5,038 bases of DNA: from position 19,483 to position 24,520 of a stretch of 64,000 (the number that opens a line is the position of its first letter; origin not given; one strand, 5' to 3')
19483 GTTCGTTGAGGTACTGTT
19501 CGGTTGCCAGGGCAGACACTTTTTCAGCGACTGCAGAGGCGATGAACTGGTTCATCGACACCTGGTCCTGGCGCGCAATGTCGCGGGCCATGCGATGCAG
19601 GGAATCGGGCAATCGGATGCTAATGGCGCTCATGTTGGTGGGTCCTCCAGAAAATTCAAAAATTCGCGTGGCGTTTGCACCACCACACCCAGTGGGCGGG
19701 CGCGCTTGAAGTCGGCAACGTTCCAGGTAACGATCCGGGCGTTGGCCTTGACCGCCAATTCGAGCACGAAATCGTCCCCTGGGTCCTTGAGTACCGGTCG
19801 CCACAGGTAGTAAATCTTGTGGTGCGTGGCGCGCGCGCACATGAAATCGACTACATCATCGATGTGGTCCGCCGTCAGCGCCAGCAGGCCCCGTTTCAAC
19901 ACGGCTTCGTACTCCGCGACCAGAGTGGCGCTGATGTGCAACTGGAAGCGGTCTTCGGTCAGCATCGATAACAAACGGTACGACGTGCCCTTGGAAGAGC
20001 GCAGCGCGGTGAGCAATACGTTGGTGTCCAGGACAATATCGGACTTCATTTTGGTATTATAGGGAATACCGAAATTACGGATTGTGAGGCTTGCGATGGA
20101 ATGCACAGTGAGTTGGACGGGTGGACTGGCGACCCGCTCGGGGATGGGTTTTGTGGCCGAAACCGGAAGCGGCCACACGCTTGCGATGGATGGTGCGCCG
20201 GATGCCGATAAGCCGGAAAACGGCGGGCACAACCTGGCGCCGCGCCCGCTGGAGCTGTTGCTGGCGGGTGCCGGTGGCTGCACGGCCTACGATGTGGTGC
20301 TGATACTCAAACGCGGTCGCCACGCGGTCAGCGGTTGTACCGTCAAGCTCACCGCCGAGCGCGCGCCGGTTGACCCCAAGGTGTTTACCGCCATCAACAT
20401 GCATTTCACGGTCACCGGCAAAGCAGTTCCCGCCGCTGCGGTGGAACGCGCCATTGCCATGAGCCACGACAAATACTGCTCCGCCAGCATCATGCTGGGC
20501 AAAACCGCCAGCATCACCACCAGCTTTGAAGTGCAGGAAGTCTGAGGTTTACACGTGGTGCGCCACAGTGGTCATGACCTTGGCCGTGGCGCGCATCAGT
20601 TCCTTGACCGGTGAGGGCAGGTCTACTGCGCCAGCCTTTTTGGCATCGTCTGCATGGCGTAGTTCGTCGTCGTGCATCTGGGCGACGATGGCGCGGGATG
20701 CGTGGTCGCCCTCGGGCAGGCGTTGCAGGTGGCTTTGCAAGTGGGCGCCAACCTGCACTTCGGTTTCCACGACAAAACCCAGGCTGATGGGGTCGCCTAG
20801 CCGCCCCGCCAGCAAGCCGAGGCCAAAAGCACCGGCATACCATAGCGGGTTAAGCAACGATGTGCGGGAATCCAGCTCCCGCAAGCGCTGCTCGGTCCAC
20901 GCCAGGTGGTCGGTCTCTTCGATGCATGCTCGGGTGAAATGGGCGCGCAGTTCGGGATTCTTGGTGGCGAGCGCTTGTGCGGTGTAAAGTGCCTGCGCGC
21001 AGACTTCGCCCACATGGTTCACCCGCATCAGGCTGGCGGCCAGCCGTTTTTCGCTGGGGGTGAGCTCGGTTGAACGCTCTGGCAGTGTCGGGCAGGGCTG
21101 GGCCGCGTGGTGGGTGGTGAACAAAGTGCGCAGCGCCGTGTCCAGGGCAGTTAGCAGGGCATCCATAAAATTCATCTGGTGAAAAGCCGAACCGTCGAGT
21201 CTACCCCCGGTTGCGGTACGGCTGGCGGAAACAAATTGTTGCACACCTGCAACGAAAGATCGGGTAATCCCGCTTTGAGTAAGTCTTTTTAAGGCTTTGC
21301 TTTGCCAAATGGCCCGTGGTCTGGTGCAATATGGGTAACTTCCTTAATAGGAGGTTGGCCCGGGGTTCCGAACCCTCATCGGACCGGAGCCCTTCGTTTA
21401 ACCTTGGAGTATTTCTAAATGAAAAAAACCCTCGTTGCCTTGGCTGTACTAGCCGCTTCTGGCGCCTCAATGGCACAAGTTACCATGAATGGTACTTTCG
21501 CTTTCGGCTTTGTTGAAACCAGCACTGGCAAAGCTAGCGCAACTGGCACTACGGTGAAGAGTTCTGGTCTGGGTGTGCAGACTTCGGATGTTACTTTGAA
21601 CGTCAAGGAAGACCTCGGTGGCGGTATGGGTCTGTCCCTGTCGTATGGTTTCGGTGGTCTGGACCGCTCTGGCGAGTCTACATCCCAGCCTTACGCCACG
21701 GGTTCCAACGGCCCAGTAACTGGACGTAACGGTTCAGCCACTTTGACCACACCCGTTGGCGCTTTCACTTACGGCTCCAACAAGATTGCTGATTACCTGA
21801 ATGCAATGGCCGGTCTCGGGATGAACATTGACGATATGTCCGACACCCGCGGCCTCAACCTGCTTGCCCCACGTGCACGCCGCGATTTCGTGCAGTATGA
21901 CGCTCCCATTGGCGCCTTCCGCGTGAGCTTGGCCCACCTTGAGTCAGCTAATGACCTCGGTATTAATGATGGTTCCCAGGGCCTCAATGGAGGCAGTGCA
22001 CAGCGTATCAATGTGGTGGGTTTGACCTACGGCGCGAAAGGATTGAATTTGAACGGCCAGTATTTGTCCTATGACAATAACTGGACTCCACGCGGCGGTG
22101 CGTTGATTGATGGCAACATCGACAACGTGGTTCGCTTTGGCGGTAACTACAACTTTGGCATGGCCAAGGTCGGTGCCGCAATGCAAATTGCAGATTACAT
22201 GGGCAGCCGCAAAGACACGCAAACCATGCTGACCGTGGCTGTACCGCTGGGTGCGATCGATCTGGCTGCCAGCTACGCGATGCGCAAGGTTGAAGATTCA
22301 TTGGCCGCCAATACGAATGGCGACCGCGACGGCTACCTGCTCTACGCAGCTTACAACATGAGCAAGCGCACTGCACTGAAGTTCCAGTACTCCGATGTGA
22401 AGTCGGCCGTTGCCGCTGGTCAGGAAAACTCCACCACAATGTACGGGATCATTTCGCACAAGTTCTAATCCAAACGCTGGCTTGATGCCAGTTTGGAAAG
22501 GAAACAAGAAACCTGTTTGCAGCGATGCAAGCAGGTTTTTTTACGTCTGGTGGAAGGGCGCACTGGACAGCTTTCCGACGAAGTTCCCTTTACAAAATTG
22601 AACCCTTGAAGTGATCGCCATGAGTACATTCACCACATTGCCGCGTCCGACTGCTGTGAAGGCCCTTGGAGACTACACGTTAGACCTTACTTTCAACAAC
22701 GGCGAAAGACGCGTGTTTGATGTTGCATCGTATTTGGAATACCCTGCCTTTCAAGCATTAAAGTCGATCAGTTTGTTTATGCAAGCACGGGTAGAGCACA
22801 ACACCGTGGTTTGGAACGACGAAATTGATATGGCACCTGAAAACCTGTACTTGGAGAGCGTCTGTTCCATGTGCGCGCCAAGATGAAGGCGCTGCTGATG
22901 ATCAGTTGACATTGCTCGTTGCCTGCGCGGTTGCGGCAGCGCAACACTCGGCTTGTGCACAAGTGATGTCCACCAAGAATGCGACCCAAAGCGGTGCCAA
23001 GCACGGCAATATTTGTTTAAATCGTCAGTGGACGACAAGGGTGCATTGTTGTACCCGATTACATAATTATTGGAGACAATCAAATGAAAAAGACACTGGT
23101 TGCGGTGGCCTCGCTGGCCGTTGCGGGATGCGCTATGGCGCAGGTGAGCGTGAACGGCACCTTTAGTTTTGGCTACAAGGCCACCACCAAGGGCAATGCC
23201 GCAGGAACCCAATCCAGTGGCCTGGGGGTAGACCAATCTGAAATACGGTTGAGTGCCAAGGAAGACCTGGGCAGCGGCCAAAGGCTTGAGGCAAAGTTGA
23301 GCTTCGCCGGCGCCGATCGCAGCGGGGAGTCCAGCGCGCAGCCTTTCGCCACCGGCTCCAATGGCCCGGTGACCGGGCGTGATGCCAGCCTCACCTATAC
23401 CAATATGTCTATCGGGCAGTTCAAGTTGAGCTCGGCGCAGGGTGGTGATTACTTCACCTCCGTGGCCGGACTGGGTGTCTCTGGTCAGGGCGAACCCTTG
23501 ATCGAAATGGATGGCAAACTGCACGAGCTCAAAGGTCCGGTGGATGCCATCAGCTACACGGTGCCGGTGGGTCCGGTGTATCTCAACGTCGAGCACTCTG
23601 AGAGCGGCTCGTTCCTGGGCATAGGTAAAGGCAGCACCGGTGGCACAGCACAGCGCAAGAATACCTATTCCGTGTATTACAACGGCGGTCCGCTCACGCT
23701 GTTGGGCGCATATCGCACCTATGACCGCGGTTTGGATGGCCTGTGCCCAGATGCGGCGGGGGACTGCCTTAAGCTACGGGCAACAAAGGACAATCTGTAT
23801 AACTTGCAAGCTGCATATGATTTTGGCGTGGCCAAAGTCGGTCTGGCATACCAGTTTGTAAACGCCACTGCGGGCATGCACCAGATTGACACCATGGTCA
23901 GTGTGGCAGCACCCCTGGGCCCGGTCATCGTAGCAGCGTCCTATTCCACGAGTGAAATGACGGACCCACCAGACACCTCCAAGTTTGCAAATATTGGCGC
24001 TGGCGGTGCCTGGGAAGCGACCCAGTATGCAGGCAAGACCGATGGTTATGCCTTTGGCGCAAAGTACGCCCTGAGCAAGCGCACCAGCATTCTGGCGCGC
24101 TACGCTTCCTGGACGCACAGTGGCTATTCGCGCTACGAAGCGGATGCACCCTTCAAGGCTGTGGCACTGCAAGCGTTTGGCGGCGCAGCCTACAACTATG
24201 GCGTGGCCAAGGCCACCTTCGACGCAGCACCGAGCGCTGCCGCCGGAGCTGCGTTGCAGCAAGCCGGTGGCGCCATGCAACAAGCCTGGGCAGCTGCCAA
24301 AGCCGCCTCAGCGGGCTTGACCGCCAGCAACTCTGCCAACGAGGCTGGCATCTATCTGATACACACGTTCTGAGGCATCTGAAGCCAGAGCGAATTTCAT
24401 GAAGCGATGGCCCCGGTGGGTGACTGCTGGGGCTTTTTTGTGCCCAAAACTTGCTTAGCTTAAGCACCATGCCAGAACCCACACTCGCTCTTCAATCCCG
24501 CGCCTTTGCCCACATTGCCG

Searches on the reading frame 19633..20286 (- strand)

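Call 89: search_protein_families(library=pfam, proteins=[window:19633-20286:-], max_evalue=0.0001)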
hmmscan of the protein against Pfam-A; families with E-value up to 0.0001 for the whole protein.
window:19633-20286:- (218 aa): 1 family
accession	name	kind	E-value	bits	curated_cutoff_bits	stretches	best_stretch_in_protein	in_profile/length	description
PF13470.12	PIN_3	-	1e-19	71.9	27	1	84-191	2-115/115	PIN domain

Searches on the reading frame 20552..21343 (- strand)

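Call 89: search_protein_families(library=pfam, proteins=[window:20552-21343:-], max_evalue=0.0001)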
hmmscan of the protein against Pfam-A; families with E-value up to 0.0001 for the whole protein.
window:20552-21343:- (264 aa): 1 family
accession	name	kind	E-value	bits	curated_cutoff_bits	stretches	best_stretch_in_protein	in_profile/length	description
PF03232.19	COQ7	-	2.7e-44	151.2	23.5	1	102-261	3-169/169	Ubiquinone biosynthesis protein COQ7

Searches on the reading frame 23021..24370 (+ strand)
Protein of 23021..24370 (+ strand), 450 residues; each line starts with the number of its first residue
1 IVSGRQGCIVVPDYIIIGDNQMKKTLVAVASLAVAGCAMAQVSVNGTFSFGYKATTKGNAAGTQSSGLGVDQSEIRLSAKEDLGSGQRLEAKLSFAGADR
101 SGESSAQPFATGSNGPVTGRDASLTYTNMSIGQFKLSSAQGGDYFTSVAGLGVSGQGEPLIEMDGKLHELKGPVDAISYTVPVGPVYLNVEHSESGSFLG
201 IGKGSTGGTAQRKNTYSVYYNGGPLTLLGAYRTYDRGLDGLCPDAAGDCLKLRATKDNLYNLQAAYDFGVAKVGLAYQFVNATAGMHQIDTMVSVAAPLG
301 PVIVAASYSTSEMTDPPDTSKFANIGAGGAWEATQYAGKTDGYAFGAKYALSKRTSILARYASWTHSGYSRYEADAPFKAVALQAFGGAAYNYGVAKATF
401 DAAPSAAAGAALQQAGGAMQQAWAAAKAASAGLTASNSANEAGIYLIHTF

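Call 68: search_protein_families(library=pfam, proteins=[window:23021-24370:+], max_evalue=0.00001)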
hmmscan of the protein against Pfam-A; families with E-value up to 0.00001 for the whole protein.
window:23021-24370:+ (450 aa): 1 family
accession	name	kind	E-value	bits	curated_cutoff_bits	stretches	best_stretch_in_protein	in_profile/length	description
PF13609.12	Porin_4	-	6.7e-21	75.8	27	1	28-362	4-303/310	Gram-negative porin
